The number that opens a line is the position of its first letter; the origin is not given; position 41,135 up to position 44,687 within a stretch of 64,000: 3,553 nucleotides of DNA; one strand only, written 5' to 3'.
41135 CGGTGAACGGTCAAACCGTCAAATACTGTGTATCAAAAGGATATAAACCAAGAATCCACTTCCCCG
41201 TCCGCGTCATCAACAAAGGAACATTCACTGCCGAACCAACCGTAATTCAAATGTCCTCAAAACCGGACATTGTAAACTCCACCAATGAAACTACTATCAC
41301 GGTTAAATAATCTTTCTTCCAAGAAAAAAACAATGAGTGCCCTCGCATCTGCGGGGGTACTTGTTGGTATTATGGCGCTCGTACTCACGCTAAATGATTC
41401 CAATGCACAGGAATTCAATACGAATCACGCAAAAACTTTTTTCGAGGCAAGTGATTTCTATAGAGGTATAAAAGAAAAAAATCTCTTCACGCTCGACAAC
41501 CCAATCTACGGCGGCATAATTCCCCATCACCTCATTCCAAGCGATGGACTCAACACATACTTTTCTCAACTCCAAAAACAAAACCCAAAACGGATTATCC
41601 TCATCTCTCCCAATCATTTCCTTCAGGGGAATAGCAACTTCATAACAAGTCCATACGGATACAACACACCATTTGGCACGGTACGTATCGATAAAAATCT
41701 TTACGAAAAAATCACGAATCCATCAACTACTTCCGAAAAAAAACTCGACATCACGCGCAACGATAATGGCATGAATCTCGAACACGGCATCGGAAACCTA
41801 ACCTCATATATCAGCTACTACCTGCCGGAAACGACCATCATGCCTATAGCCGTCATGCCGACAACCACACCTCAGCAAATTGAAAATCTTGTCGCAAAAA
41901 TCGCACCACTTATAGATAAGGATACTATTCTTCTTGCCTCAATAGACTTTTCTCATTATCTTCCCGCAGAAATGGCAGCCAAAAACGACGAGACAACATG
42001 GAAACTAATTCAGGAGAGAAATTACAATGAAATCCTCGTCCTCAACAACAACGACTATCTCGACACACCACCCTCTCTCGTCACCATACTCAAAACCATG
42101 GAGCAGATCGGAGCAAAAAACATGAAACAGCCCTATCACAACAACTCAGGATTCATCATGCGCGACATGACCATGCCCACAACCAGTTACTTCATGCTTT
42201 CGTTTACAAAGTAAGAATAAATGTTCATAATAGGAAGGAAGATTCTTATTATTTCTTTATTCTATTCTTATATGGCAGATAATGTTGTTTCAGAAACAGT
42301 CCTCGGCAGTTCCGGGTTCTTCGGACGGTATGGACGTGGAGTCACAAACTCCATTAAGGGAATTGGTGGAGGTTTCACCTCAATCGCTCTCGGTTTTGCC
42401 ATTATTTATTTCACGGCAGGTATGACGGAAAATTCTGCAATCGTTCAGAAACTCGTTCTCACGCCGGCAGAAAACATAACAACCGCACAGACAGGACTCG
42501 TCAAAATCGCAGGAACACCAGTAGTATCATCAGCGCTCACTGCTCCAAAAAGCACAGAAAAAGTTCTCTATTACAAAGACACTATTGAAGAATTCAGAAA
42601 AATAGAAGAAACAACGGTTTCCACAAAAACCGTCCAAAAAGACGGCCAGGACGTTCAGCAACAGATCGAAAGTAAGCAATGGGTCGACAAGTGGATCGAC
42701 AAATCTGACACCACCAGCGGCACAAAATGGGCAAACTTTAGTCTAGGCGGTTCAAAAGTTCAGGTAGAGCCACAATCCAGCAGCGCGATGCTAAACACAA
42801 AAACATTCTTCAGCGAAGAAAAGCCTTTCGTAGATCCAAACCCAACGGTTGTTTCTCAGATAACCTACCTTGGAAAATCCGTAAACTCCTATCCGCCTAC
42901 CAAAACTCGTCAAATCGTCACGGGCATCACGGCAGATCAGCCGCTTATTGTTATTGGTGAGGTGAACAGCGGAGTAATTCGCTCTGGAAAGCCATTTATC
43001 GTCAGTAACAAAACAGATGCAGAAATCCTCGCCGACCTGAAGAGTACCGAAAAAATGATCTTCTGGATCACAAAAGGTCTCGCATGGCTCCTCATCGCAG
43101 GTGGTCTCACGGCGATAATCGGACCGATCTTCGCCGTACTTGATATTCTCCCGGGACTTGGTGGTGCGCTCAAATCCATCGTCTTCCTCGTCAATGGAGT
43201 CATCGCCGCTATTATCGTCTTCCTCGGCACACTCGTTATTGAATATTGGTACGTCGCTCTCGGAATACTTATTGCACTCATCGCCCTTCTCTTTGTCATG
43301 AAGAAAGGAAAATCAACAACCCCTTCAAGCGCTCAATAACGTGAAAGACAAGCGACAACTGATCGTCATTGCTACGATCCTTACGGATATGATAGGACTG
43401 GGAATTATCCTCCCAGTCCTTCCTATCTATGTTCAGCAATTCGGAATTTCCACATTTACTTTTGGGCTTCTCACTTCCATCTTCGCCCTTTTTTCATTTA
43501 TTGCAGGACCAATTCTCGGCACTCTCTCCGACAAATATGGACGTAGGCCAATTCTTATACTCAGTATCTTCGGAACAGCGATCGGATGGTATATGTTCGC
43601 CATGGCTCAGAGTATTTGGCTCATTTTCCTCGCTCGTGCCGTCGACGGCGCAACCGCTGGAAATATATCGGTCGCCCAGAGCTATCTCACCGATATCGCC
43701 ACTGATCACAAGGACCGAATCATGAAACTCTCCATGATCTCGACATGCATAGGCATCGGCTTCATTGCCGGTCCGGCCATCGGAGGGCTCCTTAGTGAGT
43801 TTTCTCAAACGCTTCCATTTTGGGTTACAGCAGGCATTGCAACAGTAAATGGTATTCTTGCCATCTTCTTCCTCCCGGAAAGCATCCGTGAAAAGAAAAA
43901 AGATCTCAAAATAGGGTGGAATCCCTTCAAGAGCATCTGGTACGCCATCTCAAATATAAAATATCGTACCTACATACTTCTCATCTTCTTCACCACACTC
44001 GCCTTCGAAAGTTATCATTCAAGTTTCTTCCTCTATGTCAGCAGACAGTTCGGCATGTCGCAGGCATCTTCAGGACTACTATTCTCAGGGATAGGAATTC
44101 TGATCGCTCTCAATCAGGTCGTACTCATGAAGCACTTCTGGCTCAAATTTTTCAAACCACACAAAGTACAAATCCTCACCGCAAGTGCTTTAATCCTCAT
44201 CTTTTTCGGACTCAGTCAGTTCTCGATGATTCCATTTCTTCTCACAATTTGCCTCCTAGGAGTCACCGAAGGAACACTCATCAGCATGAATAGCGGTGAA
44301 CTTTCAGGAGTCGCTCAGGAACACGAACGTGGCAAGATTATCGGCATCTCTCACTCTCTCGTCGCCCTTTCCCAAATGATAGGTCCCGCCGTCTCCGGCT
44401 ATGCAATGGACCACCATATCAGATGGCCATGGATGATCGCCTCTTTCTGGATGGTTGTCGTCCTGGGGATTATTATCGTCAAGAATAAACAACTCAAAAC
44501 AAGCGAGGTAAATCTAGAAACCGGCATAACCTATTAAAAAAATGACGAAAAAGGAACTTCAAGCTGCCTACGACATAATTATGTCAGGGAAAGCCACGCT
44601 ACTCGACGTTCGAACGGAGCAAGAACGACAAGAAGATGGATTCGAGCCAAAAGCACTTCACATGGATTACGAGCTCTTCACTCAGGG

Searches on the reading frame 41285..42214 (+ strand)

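Call 64: search_protein_families(library=pfam, proteins=[window:41285-42214:+], max_evalue=0.00001)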
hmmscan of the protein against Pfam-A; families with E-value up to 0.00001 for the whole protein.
window:41285-42214:+ (309 aa): 2 families
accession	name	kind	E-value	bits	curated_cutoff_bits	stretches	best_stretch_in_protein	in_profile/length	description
PF01875.22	Memo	-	2.8e-22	79.7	27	1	92-291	53-255/269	Memo-like protein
PF02900.23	LigB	-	2.7e-06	27.1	26.3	1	87-246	29-194/269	Catalytic LigB subunit of aromatic ring-opening dioxygenase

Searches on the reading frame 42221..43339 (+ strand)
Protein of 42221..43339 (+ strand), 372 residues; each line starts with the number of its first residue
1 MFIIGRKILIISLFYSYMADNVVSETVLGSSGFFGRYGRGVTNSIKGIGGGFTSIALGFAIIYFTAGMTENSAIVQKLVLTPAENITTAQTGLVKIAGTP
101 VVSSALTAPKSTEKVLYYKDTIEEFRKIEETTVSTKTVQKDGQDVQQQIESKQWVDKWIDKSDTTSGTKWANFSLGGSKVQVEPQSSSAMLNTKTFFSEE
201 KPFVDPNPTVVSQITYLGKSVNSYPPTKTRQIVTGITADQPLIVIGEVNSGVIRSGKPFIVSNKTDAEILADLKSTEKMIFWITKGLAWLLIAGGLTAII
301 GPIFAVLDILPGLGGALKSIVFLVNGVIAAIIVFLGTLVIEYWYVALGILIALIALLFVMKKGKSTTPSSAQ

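Call 64: search_protein_families(library=pfam, proteins=[window:42221-43339:+], max_evalue=0.00001)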
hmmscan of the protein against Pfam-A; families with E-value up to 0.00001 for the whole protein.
window:42221-43339:+ (372 aa): 2 families
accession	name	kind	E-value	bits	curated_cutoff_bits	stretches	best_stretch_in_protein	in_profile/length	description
PF07787.17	TMEM43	-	1e-06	28.8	23.3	1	264-338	168-242/250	Transmembrane protein 43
PF12483.13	GIDE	-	2.3e-06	27.6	23.6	1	156-288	13-153/160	E3 Ubiquitin ligase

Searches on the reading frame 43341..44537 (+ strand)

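Call 64: search_protein_families(library=pfam, proteins=[window:43341-44537:+], max_evalue=0.00001)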
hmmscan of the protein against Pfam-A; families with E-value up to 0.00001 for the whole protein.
window:43341-44537:+ (398 aa): 3 families
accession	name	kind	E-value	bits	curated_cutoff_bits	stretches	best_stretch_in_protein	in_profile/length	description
PF07690.21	MFS_1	-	5.2e-50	170.7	33.4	2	13-313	5-311/347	Major Facilitator Superfamily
PF00083.30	Sugar_tr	-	2e-14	53.8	22.3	1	37-183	44-196/452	Sugar (and other) transporter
PF12832.13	MFS_1_like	-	3.8e-12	46.4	25.2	1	20-358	15-364/373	MFS_1 like family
